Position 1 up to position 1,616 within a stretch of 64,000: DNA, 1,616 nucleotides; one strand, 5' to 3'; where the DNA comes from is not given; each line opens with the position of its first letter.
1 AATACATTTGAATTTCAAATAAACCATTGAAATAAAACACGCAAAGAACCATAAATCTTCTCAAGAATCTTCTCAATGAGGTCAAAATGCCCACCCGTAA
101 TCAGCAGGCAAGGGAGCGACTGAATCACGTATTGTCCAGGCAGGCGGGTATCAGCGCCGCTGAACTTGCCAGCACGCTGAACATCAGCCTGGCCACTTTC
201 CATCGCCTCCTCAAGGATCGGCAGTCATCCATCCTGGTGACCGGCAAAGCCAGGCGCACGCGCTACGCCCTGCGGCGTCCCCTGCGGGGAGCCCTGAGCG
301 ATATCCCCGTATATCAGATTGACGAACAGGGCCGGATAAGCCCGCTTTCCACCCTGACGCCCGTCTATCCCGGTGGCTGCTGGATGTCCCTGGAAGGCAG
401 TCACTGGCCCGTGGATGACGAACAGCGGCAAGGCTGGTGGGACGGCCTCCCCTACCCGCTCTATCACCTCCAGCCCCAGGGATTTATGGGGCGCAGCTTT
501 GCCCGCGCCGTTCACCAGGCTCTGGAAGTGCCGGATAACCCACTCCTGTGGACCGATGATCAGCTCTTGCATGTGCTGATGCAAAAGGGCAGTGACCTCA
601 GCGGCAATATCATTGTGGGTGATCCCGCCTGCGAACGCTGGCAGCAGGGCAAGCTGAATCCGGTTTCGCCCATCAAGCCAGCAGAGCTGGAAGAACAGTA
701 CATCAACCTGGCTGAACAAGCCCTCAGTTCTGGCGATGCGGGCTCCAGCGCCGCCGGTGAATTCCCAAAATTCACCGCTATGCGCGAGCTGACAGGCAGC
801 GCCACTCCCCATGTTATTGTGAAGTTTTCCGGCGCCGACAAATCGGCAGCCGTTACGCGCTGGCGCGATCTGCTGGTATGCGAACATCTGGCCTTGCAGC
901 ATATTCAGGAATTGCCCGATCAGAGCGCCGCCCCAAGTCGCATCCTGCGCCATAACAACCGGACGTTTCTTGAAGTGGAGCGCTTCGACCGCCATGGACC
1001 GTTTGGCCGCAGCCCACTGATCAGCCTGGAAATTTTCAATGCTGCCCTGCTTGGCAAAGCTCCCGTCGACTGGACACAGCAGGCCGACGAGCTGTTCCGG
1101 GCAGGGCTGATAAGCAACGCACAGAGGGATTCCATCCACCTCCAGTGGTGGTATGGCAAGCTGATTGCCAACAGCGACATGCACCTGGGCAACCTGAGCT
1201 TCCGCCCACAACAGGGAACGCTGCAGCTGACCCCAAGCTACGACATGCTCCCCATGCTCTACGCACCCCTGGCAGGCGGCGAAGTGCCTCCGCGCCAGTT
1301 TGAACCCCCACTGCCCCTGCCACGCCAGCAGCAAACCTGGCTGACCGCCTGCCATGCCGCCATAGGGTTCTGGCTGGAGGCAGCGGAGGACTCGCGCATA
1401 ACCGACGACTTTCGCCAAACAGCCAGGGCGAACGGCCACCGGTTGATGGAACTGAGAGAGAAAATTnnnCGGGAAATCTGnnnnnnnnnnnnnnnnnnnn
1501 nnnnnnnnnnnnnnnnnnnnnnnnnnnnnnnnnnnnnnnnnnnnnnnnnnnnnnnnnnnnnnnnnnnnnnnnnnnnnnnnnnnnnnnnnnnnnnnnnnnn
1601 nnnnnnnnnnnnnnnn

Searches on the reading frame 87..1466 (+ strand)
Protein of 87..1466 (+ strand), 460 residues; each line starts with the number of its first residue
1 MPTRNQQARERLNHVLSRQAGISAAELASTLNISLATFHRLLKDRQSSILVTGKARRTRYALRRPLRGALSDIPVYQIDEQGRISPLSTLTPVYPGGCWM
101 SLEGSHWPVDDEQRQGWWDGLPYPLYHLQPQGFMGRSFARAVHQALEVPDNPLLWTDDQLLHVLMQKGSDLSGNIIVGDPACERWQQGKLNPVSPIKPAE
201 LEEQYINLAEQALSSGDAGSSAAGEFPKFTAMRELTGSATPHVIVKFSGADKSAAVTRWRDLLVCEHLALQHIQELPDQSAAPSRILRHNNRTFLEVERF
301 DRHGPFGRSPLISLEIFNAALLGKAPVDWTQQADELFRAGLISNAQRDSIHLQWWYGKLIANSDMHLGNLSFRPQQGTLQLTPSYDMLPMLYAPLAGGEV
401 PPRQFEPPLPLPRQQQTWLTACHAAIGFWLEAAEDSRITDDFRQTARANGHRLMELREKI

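Call 3: search_protein_families(library=pfam, proteins=[window:87-1466:+], max_evalue=0.01)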
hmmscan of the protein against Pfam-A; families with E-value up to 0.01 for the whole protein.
window:87-1466:+ (460 aa): 3 families
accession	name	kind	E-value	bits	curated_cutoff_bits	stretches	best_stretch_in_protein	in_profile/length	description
PF07804.18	HipA_C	-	1.2e-15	58.2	30.5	1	220-393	1-165/213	HipA-like C-terminal domain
PF20432.4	Xre-like-HTH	-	0.003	18.3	25.8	1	16-44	18-45/63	Antitoxin Xre-like helix-turn-helix domain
PF13412.12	HTH_24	-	0.0034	17.4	21.9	1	16-43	12-39/48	Winged helix-turn-helix DNA-binding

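Call 4: search_protein_families(library=padloc, proteins=[window:87-1466:+], max_evalue=0.01)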
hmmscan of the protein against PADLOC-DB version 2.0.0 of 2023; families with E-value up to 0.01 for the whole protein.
window:87-1466:+ (460 aa): 0 families
